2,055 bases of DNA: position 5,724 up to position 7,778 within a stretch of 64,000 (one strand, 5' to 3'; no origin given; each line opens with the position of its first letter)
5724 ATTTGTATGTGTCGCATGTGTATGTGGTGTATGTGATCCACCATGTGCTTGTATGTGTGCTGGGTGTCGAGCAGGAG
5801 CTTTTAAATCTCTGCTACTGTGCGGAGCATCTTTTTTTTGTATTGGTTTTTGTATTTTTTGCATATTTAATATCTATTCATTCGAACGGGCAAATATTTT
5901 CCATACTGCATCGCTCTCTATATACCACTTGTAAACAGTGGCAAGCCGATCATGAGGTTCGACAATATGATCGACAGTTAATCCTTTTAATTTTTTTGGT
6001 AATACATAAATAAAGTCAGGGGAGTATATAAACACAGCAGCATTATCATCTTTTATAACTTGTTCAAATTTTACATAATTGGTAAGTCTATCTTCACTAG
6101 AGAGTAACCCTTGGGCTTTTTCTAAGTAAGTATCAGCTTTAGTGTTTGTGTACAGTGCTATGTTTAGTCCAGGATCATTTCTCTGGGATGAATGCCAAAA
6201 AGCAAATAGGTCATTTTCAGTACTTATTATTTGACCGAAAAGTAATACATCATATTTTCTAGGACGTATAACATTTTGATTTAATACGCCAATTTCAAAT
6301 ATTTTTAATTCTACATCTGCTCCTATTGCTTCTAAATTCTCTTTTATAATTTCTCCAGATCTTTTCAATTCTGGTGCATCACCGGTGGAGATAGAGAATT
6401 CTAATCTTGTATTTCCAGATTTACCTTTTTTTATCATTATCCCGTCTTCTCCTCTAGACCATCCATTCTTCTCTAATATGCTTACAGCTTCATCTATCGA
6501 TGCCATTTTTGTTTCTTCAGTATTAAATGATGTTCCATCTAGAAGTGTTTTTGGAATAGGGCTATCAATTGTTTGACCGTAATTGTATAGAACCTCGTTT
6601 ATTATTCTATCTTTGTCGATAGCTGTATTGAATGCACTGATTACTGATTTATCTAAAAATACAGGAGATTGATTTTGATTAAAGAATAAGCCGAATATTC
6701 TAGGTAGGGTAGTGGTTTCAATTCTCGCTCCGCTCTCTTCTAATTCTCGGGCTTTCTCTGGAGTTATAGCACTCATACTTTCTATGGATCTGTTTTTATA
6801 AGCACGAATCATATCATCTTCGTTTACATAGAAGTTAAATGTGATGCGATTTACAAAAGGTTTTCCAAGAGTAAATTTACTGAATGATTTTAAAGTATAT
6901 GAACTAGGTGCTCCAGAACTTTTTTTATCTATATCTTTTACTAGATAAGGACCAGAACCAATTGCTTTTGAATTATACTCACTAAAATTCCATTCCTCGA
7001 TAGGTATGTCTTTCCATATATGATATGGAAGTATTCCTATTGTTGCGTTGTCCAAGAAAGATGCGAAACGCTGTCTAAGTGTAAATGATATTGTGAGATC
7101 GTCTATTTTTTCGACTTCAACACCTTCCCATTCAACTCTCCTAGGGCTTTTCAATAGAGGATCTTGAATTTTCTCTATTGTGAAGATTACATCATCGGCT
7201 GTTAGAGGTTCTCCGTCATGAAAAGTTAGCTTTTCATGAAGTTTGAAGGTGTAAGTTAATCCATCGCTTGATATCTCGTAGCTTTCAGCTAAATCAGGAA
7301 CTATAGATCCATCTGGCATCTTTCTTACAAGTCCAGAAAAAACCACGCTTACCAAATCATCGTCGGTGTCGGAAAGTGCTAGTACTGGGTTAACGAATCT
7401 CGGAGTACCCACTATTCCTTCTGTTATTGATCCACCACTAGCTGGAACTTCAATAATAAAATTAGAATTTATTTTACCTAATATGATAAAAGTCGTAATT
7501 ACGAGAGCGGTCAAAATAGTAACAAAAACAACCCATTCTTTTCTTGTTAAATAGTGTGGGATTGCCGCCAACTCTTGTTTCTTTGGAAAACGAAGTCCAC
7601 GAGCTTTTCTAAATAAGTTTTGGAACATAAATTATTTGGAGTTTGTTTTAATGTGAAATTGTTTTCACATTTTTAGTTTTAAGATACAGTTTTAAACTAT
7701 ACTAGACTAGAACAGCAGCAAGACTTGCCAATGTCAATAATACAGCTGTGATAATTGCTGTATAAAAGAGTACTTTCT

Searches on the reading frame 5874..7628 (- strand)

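Call 8: search_protein_families(library=pfam, proteins=[window:5874-7628:-], max_evalue=0.001)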
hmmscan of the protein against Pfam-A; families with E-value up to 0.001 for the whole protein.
window:5874-7628:- (584 aa): 1 family
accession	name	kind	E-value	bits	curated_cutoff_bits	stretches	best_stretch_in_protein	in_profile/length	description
PF00496.27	SBP_bac_5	-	1.5e-62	212.3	32.4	1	109-480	2-360/368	Bacterial extracellular solute-binding proteins, family 5 Middle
